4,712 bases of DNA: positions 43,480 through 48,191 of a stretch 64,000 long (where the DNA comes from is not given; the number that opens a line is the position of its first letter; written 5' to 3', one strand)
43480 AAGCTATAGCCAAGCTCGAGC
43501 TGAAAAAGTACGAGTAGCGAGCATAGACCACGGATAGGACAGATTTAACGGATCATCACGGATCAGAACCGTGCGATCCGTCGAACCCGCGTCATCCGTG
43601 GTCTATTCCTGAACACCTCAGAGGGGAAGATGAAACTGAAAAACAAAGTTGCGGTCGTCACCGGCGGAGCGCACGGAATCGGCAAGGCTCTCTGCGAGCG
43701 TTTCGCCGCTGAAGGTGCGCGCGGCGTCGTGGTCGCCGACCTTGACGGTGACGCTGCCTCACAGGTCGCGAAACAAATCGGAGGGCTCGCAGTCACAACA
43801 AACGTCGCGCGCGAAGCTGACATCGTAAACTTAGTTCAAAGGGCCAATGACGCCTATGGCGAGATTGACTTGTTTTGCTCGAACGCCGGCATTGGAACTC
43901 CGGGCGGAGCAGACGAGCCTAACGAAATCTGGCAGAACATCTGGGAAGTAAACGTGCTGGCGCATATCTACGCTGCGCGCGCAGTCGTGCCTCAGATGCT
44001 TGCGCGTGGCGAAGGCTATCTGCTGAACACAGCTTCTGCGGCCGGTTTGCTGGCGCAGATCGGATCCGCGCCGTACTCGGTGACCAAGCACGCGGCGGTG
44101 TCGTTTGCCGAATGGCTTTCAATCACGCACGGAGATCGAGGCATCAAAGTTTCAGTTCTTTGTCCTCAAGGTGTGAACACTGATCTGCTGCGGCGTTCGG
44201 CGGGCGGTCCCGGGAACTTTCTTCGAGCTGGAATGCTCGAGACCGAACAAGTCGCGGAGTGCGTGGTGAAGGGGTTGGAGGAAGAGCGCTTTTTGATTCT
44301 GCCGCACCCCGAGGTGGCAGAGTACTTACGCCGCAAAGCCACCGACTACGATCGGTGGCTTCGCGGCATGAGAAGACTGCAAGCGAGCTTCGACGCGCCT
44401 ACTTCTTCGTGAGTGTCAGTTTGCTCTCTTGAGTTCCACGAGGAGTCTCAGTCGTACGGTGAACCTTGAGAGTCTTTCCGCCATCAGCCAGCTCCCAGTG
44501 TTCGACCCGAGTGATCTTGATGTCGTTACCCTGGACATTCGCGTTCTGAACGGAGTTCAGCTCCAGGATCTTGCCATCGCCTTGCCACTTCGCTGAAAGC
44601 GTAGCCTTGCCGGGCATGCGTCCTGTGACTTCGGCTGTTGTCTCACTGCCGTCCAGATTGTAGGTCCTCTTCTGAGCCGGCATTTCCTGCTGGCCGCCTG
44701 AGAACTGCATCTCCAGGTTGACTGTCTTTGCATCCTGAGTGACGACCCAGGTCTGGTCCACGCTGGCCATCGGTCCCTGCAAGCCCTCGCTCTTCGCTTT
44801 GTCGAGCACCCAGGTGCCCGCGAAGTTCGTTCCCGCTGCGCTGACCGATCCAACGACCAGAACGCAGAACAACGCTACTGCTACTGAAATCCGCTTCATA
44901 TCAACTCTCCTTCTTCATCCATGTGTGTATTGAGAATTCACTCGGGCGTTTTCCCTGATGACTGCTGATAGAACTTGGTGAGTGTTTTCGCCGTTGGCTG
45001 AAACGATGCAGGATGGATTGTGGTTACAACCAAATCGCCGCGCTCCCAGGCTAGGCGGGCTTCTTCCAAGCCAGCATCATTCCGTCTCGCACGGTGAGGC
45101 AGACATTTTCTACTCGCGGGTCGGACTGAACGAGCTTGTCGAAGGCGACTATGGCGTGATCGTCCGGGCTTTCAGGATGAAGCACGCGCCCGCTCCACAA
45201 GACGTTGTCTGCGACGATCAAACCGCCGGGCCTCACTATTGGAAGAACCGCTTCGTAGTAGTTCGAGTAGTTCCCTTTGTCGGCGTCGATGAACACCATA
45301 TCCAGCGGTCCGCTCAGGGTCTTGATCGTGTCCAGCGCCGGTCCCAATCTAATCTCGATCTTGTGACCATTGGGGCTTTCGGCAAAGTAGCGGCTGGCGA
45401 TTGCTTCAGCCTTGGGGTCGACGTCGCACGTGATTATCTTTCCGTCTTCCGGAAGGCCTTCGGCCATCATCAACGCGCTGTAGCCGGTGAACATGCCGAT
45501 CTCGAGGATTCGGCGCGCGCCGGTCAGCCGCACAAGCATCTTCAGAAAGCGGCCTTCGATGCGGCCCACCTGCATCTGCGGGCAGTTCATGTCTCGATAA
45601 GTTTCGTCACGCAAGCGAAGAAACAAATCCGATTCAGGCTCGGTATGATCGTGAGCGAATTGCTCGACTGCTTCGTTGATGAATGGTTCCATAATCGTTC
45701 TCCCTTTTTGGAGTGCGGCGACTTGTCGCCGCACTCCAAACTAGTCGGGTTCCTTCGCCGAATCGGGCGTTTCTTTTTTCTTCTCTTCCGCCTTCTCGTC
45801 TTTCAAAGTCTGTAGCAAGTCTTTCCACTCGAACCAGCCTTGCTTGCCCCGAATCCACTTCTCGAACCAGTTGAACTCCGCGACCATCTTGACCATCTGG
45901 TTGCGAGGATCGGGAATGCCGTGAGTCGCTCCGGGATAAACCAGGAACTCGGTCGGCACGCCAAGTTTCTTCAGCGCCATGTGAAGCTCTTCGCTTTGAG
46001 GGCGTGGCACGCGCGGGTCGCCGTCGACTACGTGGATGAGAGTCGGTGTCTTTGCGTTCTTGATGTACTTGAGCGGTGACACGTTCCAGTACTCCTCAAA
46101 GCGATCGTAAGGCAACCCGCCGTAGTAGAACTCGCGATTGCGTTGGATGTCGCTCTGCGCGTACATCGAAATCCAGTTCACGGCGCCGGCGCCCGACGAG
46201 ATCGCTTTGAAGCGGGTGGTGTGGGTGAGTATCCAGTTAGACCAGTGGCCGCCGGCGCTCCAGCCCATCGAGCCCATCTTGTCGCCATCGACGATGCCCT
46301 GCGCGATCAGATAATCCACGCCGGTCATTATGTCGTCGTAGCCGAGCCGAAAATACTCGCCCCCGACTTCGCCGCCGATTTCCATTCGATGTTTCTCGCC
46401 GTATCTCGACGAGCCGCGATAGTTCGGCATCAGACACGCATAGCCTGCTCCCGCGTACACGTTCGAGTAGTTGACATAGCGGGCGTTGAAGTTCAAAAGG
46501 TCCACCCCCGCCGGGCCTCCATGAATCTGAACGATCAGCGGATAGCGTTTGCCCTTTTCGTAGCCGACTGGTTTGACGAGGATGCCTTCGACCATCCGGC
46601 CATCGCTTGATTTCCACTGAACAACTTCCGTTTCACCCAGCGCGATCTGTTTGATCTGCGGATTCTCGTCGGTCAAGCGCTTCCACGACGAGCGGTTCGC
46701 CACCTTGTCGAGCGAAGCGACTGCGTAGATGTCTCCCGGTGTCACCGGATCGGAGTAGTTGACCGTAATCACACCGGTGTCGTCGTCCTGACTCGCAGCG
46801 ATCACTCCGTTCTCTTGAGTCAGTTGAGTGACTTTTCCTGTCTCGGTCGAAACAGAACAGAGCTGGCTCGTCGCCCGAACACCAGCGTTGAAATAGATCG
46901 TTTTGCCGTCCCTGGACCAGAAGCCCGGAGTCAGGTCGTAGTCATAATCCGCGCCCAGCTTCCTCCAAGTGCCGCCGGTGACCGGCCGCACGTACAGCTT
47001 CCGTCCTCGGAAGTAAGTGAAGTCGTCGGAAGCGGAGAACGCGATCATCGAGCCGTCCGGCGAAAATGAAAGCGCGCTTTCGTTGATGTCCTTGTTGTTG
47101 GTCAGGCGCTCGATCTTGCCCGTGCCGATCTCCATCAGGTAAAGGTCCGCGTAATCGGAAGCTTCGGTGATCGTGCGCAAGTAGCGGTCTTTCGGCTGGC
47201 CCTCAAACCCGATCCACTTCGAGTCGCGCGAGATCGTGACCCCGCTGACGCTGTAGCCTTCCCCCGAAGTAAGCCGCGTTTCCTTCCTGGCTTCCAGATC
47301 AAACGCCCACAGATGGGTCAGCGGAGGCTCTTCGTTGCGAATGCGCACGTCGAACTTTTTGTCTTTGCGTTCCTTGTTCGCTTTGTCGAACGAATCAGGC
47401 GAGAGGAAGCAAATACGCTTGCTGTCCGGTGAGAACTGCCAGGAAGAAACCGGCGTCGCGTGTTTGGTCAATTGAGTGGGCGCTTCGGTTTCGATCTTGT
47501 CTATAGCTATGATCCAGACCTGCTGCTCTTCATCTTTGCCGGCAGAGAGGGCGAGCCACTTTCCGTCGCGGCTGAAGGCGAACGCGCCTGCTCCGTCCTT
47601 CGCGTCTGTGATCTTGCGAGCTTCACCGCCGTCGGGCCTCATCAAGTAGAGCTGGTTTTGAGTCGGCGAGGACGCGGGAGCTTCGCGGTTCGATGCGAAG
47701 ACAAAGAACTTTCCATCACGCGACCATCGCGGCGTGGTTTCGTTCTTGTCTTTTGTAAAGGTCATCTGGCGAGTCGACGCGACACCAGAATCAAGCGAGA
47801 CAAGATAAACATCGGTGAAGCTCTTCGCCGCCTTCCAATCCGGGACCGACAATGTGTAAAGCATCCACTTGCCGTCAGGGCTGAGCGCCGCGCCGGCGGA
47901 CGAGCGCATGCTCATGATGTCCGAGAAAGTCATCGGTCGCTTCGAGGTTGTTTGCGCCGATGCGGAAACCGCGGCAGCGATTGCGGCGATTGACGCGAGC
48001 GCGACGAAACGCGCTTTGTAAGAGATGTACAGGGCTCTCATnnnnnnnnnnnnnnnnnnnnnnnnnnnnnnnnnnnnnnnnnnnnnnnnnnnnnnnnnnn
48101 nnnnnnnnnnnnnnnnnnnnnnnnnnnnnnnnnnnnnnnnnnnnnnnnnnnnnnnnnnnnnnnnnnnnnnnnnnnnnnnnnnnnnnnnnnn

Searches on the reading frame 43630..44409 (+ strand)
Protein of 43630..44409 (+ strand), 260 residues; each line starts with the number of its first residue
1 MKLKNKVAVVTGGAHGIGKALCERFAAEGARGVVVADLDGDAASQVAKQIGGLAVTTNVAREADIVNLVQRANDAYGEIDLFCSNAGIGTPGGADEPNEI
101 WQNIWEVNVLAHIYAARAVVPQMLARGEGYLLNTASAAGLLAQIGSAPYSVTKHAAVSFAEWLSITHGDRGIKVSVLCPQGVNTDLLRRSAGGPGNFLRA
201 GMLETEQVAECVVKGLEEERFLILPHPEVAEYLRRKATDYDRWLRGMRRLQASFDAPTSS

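Call 32: search_protein_families(library=pfam, proteins=[window:43630-44409:+], max_evalue=0.00001)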
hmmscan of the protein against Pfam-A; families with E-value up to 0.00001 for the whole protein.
window:43630-44409:+ (260 aa): 2 families
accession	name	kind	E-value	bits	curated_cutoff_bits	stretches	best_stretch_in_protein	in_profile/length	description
PF00106.31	adh_short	-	3.6e-41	141.3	26.6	1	6-189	1-189/195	short chain dehydrogenase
PF13561.12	adh_short_C2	-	4e-29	102.3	27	1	14-191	3-185/236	Enoyl-(Acyl carrier protein) reductase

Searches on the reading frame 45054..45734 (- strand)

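Call 32: search_protein_families(library=pfam, proteins=[window:45054-45734:-], max_evalue=0.00001)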
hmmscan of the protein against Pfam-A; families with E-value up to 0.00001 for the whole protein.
window:45054-45734:- (227 aa): 2 families
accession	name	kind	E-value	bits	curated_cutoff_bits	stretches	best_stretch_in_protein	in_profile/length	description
PF01596.23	Methyltransf_3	-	1.7e-64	217.4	22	1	34-224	7-203/204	O-methyltransferase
PF13578.12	Methyltransf_24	-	4.9e-17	63.2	26.3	1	77-178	1-105/105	Methyltransferase domain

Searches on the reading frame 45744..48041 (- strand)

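Call 32: search_protein_families(library=pfam, proteins=[window:45744-48041:-], max_evalue=0.00001)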
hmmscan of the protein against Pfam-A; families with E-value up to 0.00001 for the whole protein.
window:45744-48041:- (766 aa): 7 families
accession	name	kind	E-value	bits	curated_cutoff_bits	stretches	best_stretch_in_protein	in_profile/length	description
PF00326.27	Peptidase_S9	-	4.1e-44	151.1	22.6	1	527-731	8-211/213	Prolyl oligopeptidase family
PF07676.18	PD40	-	1.2e-18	67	20.9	0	99-123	9-31/38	WD40-like Beta Propeller Repeat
PF20434.5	BD-FAE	-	8.3e-13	48.8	26.8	1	496-690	9-215/215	BD-FAE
PF00930.27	DPPIV_N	-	3.1e-12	46.3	22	0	175-336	198-346/354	Dipeptidyl peptidase IV (DPP IV) N-terminal region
PF01738.24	DLH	-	1.3e-10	41.7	21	1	526-715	34-194/217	Dienelactone hydrolase family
PF25174.1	Beta-prop_THOC3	-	6.4e-09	35.6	305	0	51-217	94-235/272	THOC3 beta-propeller domain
PF00400.38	WD40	-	1.4e-07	32.2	27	0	322-342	15-34/39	WD domain, G-beta repeat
